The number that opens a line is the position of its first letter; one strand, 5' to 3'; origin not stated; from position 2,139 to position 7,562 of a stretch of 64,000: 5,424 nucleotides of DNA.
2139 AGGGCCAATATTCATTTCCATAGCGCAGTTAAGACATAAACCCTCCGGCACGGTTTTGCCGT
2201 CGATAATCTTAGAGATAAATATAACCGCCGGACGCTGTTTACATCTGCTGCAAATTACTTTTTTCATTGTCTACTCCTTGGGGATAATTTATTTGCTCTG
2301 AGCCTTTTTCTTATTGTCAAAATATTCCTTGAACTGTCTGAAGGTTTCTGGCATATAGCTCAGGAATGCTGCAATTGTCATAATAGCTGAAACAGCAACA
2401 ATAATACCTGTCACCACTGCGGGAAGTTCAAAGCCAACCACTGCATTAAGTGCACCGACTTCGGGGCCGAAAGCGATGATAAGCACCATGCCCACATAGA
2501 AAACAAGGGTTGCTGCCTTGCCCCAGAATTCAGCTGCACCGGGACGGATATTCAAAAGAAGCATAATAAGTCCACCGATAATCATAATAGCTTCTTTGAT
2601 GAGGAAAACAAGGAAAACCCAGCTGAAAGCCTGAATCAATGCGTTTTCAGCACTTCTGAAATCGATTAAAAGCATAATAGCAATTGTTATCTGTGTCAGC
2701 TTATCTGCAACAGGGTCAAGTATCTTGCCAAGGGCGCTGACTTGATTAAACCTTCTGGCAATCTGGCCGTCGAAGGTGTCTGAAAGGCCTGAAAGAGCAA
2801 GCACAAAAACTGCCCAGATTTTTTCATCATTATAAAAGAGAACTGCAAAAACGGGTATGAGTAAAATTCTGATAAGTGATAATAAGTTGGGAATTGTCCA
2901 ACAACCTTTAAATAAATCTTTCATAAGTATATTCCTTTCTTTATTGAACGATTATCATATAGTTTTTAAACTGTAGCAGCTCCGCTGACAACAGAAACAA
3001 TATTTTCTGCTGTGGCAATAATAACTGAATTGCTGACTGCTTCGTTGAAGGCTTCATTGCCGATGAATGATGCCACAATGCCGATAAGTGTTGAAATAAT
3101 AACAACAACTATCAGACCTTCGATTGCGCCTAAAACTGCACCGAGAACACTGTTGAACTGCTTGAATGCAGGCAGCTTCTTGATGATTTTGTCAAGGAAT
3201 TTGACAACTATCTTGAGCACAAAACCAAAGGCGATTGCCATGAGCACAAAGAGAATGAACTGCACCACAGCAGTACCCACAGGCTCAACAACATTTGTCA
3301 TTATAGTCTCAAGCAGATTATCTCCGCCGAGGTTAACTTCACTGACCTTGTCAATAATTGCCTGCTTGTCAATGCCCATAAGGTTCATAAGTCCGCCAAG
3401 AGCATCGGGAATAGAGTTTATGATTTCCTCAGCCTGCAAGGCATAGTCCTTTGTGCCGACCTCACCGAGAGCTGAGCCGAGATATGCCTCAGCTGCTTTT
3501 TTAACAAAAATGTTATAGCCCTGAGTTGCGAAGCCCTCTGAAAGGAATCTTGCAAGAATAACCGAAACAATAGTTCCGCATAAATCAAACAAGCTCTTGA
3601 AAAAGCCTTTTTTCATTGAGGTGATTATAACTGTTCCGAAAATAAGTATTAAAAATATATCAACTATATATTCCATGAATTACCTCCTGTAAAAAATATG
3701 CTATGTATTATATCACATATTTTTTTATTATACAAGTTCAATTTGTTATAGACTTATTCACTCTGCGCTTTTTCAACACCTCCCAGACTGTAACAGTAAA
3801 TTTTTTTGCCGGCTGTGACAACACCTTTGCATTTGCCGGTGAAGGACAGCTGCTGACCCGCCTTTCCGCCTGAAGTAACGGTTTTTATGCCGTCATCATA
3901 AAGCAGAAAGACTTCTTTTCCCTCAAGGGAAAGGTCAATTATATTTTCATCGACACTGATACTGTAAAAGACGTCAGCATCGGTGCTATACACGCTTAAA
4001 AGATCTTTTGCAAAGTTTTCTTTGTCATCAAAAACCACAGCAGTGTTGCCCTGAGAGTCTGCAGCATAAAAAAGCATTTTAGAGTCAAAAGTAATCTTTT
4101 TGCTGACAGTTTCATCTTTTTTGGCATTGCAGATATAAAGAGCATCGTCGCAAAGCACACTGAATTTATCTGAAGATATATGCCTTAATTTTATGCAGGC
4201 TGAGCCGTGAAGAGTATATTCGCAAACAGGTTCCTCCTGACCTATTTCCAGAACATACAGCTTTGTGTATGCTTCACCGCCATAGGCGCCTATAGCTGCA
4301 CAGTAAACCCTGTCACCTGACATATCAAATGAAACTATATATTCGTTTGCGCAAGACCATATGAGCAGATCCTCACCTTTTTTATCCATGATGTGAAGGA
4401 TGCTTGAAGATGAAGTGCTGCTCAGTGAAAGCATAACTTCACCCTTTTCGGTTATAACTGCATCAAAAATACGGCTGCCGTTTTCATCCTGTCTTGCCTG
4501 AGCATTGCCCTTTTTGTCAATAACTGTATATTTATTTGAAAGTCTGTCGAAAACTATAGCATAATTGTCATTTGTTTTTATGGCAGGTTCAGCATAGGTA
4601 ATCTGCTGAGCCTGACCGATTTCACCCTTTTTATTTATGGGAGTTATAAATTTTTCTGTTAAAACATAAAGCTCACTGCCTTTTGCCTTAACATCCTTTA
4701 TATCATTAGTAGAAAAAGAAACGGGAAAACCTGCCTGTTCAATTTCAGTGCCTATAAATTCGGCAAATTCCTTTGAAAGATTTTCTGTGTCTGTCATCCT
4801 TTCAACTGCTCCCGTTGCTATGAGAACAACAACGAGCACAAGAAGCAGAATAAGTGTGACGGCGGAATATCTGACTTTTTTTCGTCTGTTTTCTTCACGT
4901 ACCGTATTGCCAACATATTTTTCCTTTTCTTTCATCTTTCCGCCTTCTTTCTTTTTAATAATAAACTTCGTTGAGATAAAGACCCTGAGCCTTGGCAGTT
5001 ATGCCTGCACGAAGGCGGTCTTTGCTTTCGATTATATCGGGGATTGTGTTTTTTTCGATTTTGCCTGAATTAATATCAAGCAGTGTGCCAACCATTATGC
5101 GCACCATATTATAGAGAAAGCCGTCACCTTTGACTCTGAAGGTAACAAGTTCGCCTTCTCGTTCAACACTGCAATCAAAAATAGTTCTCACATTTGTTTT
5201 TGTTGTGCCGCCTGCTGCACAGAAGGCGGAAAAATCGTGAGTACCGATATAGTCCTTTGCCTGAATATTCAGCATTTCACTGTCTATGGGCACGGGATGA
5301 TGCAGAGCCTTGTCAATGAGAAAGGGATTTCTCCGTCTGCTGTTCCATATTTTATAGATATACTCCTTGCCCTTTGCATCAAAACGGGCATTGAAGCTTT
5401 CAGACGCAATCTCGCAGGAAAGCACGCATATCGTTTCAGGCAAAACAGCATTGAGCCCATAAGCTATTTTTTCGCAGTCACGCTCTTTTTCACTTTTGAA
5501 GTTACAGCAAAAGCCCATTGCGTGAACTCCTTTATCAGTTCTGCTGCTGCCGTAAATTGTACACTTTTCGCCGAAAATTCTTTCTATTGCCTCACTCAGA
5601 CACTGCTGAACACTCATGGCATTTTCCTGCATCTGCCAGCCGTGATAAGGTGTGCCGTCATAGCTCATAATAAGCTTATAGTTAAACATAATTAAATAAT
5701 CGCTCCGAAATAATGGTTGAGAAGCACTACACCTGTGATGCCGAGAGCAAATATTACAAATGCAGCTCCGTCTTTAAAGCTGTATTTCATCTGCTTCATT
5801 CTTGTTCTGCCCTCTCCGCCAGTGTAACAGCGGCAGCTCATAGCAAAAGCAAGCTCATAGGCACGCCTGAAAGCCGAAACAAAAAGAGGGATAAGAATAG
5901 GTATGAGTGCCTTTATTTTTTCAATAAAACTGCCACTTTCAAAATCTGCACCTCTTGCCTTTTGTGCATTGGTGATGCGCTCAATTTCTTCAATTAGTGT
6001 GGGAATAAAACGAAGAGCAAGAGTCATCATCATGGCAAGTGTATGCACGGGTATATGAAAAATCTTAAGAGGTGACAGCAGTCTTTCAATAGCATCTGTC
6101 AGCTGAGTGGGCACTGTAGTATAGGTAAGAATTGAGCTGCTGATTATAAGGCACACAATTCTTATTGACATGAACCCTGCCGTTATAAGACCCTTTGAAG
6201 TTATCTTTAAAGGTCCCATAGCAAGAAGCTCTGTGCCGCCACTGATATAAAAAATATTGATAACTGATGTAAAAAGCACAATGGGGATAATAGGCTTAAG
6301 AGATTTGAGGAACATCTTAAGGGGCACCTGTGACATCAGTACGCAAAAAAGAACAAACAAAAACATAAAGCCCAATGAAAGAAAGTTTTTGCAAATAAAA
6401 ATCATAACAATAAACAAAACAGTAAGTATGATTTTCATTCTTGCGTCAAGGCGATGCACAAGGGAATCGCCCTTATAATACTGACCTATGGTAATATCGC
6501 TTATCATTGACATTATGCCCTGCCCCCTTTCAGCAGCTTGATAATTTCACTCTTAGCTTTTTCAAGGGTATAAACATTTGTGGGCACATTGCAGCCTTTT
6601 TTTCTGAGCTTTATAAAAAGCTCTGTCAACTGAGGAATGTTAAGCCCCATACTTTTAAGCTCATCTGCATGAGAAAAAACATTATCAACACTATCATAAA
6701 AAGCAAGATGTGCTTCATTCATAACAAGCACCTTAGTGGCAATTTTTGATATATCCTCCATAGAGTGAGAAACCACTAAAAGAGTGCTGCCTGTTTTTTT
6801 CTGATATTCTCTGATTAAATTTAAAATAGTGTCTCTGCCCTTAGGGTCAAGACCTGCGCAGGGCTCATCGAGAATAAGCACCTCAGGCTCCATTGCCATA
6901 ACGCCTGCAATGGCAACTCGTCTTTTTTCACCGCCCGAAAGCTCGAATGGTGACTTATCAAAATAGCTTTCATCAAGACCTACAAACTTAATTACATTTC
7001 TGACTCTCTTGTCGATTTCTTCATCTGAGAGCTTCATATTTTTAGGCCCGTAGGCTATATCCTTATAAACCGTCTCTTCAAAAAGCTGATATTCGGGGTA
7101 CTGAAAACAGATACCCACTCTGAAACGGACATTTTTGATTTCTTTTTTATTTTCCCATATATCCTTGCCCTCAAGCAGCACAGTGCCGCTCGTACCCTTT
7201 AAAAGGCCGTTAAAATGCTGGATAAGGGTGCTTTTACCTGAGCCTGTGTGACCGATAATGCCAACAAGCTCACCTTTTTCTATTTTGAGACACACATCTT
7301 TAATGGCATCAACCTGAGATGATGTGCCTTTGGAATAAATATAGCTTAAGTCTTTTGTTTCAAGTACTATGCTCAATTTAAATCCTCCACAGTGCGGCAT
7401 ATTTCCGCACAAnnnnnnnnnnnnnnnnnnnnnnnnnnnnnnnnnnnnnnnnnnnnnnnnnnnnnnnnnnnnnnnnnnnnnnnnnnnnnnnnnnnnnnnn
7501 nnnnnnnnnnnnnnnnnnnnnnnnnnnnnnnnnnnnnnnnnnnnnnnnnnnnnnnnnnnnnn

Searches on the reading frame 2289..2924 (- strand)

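Call 81: search_protein_families(library=pfam, proteins=[window:2289-2924:-], max_evalue=0.00001)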
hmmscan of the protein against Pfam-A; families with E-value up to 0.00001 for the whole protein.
window:2289-2924:- (211 aa): 1 family
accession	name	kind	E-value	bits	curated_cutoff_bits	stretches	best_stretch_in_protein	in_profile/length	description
PF01066.26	CDP-OH_P_transf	-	1.9e-34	119.7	22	1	9-182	1-149/152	CDP-alcohol phosphatidyltransferase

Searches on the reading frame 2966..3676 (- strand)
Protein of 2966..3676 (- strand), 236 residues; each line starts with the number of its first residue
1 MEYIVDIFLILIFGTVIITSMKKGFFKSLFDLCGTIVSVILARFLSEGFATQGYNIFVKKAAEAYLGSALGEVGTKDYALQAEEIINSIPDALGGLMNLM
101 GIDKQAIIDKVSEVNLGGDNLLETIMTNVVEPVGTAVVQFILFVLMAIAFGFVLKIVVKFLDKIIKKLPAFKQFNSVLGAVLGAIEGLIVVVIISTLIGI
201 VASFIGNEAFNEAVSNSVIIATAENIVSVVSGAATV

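Call 81: search_protein_families(library=pfam, proteins=[window:2966-3676:-], max_evalue=0.00001)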
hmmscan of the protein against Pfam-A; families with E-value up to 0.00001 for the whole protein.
window:2966-3676:- (236 aa): 1 family
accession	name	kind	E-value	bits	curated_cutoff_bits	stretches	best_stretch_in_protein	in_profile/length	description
PF02674.22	Colicin_V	-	6.7e-15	55.8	29.3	2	135-225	56-141/144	Colicin V production protein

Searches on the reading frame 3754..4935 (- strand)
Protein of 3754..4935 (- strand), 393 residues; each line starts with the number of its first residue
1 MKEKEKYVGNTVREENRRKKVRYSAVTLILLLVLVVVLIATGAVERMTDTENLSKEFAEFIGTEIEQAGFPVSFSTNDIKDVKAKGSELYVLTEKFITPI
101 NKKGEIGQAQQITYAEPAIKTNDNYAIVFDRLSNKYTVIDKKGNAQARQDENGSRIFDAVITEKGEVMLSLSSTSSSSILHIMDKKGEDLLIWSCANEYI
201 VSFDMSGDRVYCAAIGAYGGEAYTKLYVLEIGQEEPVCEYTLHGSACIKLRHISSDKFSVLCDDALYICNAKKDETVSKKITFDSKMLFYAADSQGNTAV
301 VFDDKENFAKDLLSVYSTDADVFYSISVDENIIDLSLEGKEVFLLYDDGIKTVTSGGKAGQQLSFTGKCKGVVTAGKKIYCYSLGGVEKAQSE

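Call 81: search_protein_families(library=pfam, proteins=[window:3754-4935:-], max_evalue=0.00001)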
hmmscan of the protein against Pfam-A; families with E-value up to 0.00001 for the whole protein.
window:3754-4935:- (393 aa): 1 family
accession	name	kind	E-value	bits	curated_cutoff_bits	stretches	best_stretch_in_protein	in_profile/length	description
PF18975.6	DUF5711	-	6.4e-23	82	26.3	1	81-377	23-327/344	Family of unknown function (DUF5711)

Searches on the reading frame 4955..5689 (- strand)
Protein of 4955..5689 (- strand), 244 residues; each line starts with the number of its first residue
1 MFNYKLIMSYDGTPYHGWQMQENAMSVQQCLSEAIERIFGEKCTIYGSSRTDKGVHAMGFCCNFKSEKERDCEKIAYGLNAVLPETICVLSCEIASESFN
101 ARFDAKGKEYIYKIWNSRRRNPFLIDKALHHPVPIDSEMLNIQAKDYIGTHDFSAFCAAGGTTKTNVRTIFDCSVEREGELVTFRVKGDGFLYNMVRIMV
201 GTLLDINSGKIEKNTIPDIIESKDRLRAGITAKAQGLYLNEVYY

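Call 81: search_protein_families(library=pfam, proteins=[window:4955-5689:-], max_evalue=0.00001)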
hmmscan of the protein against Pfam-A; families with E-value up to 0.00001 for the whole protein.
window:4955-5689:- (244 aa): 1 family
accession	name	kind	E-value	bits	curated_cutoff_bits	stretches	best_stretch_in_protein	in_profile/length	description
PF01416.25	PseudoU_synth_1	-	2e-46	157.3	23.3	2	144-244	2-107/108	tRNA pseudouridine synthase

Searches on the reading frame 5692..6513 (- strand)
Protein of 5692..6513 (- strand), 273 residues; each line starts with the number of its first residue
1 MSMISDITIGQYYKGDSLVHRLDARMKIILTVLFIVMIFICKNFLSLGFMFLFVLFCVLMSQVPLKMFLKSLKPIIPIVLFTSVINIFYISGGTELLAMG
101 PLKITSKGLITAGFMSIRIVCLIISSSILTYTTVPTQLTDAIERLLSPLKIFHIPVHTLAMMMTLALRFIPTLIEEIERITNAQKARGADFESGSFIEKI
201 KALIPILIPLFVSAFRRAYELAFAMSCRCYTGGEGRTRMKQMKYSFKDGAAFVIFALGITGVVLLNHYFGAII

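Call 81: search_protein_families(library=pfam, proteins=[window:5692-6513:-], max_evalue=0.00001)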
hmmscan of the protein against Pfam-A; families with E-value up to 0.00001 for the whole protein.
window:5692-6513:- (273 aa): 1 family
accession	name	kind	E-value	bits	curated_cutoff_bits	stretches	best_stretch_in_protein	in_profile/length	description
PF02361.21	CbiQ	-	3.5e-48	164.5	25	1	17-237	3-214/216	Cobalt transport protein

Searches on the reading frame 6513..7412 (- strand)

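Call 81: search_protein_families(library=pfam, proteins=[window:6513-7412:-], max_evalue=0.00001)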
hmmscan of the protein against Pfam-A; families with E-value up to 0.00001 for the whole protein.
window:6513-7412:- (299 aa): 3 families
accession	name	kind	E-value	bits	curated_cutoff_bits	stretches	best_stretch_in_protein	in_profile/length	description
PF00005.33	ABC_tran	-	3e-32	112.5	25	1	38-186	2-137/137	ABC transporter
PF13304.12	AAA_21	-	2.6e-11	44.6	27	1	154-218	234-300/304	AAA domain, putative AbiEii toxin, Type IV TA system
PF02463.25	SMC_N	-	8.5e-08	32.3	40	1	49-230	26-211/220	RecF/RecN/SMC N terminal domain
